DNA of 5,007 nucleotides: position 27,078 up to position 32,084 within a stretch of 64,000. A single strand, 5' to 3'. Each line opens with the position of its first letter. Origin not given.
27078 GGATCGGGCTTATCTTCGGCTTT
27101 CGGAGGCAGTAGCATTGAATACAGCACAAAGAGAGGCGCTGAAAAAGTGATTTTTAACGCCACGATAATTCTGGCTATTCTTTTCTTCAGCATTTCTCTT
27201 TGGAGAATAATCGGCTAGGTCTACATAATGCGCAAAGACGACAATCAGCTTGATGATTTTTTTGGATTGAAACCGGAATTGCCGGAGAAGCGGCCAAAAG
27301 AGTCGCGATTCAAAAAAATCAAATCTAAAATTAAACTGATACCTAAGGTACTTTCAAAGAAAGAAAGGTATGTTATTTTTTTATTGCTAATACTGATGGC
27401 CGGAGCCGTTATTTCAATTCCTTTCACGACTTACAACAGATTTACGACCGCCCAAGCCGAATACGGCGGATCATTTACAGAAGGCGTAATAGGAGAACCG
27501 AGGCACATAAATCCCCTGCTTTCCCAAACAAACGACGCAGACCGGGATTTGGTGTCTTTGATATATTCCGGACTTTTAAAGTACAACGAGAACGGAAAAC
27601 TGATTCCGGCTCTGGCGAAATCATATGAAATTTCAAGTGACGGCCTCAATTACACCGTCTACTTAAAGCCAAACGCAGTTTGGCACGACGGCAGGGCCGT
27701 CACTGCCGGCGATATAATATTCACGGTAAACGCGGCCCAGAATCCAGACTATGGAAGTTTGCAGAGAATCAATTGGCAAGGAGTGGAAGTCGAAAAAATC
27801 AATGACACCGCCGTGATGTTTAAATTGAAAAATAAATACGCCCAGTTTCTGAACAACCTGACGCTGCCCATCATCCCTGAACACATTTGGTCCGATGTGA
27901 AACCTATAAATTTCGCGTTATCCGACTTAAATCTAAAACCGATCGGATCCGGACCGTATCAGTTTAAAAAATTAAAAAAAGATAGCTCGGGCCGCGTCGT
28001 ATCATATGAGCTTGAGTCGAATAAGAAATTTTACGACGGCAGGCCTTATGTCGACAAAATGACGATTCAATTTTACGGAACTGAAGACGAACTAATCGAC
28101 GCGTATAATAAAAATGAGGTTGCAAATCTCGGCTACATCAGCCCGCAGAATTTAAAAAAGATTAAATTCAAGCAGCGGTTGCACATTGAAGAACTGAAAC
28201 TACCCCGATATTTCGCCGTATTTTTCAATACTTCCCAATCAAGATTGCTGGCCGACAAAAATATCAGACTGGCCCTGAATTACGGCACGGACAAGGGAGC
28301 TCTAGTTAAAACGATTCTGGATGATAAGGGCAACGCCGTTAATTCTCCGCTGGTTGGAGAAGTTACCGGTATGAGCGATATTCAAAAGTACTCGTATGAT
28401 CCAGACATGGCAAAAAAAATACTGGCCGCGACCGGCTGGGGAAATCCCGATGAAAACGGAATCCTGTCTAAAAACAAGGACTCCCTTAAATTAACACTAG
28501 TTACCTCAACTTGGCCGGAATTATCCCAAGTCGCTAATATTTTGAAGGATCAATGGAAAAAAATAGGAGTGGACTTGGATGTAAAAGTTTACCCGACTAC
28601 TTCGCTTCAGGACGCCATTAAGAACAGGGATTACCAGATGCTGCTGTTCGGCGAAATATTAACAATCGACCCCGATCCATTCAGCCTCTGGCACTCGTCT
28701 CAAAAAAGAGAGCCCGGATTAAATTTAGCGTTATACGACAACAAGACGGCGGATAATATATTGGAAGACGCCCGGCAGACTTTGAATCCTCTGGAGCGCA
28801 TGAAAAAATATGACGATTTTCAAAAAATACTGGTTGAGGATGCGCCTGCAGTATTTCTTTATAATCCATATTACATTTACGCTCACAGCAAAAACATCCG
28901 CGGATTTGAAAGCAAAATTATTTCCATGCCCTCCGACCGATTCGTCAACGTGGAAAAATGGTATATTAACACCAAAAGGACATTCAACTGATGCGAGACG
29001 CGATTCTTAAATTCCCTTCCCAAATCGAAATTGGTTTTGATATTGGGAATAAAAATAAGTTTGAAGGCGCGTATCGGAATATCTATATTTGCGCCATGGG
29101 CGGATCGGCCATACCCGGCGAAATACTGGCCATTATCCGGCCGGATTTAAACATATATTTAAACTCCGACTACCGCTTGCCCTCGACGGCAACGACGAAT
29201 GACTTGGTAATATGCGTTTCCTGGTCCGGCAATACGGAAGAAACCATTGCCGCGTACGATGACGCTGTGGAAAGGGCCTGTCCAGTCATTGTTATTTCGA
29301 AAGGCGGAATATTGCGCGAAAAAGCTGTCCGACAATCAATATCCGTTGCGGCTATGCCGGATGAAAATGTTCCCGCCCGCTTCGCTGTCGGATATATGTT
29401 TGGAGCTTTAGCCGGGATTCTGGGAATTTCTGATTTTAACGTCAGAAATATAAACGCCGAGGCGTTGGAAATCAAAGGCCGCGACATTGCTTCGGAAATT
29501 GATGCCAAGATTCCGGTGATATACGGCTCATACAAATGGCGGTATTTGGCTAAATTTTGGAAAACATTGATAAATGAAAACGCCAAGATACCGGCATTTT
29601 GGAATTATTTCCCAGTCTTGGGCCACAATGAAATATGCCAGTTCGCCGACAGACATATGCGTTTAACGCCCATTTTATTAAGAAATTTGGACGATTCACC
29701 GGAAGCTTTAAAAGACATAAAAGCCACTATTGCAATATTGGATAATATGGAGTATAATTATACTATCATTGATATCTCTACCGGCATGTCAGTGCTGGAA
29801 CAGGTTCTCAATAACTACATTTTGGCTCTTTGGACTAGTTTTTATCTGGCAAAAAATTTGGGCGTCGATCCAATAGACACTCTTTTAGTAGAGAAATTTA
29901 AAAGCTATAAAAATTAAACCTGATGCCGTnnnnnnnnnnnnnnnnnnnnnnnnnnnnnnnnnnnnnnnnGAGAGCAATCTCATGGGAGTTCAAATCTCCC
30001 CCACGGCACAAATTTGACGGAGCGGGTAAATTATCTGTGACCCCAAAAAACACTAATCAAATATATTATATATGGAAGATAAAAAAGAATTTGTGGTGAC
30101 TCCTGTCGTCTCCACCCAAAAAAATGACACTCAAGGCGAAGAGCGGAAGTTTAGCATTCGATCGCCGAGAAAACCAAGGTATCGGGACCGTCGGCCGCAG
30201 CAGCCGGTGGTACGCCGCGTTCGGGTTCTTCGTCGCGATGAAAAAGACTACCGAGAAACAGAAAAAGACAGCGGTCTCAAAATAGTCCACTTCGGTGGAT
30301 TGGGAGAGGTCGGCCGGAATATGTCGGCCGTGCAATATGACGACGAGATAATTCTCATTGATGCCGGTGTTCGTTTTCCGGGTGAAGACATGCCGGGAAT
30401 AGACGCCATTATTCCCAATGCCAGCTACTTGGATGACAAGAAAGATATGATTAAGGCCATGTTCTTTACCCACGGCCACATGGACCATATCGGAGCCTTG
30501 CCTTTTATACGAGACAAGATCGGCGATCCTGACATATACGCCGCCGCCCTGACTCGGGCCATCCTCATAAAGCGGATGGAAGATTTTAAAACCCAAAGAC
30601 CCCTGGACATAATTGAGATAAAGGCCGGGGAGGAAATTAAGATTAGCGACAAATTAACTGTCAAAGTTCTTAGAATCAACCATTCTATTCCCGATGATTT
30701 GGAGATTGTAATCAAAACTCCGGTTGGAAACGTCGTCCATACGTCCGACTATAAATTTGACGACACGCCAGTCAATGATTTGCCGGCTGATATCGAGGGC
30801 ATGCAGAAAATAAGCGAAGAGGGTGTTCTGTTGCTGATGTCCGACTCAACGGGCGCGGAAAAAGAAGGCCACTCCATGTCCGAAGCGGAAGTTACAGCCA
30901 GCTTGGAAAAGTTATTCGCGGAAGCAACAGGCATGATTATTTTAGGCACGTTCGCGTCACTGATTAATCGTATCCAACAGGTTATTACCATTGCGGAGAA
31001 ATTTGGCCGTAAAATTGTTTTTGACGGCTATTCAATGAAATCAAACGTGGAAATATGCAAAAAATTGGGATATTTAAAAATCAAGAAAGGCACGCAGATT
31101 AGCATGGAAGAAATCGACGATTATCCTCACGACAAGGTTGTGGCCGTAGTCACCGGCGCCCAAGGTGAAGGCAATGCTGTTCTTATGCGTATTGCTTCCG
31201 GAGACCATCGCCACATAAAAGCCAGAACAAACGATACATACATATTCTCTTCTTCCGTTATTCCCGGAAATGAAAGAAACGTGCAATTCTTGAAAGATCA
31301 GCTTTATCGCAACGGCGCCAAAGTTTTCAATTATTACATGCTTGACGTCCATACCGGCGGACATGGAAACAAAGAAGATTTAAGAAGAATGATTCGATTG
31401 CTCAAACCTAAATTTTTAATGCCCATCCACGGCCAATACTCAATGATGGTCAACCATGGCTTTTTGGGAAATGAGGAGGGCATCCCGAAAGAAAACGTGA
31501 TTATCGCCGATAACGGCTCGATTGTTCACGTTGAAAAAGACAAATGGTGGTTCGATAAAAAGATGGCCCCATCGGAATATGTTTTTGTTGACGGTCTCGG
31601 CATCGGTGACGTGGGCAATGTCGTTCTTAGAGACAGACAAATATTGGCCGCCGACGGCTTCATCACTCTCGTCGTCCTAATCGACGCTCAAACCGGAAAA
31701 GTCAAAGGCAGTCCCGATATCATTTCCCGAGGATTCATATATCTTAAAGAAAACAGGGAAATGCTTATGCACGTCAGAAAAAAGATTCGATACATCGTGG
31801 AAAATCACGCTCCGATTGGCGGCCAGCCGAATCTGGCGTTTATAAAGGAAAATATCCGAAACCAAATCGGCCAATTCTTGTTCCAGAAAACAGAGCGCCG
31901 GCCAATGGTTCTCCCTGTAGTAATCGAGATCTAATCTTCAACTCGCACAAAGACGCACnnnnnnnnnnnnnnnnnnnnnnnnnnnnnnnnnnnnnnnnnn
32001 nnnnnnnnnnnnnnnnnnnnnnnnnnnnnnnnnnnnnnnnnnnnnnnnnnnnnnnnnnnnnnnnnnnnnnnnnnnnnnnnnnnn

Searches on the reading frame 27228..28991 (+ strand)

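Call 64: search_protein_families(library=pfam, proteins=[window:27228-28991:+], max_evalue=0.0001)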
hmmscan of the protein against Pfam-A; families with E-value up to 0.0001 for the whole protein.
window:27228-28991:+ (587 aa): 1 family
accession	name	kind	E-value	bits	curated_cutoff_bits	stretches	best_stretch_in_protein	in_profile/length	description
PF00496.27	SBP_bac_5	-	7.8e-70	236.3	32.4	1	124-491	1-361/368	Bacterial extracellular solute-binding proteins, family 5 Middle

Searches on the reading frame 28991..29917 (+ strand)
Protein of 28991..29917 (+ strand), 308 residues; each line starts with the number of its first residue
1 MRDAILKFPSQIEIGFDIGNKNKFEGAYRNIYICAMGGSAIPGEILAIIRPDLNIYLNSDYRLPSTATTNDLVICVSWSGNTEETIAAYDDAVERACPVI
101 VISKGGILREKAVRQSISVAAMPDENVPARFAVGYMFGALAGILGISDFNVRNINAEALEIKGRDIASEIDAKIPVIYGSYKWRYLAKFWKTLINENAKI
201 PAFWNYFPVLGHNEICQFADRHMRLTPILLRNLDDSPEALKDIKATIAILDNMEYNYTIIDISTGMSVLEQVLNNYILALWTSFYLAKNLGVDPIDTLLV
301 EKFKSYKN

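Call 64: search_protein_families(library=pfam, proteins=[window:28991-29917:+], max_evalue=0.0001)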
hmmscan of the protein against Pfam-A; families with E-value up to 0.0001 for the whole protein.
window:28991-29917:+ (308 aa): 1 family
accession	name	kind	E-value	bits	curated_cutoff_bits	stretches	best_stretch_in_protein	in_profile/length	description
PF10432.14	bact-PGI_C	-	3.6e-29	102.1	24.5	1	164-305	6-149/151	Bacterial phospho-glucose isomerase C-terminal SIS domain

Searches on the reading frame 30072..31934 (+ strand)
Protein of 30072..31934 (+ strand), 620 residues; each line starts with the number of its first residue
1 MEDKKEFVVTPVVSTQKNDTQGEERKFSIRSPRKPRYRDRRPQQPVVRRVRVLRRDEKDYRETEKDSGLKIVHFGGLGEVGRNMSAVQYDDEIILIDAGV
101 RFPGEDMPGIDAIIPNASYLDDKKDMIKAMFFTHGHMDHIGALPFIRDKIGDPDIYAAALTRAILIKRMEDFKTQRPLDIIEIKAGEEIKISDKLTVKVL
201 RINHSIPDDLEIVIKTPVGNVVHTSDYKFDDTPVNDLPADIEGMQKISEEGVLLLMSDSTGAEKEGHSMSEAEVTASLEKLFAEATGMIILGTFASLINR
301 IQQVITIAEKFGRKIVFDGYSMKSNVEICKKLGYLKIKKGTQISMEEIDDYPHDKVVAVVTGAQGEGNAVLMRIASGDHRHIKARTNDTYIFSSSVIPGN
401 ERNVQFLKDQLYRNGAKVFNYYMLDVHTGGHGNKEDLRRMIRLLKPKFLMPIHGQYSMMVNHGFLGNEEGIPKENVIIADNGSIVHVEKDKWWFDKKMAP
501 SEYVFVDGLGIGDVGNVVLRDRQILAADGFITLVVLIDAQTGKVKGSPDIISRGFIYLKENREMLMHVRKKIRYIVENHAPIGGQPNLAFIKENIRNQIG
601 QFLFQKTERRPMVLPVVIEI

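Call 64: search_protein_families(library=pfam, proteins=[window:30072-31934:+], max_evalue=0.0001)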
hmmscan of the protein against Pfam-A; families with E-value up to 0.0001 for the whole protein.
window:30072-31934:+ (620 aa): 5 families
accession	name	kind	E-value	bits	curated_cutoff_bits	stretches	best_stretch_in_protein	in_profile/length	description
PF22505.1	RNase_J_b_CASP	-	1.9e-41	141.2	27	1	287-410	2-125/126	Ribonuclease J, beta-CASP domain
PF17770.6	RNase_J_C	-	3.7e-26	92.5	23.8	1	518-620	1-102/102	Ribonuclease J C-terminal domain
PF00753.33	Lactamase_B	-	5.9e-12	46.4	22.7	1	78-285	2-188/196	Metallo-beta-lactamase superfamily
PF12706.13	Lactamase_B_2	-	1.4e-10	41.6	27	1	94-228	3-144/200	Beta-lactamase superfamily domain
PF07521.17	RMMBL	-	2.8e-06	27.7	21.6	1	428-471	14-58/63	Zn-dependent metallo-hydrolase RNA specificity domain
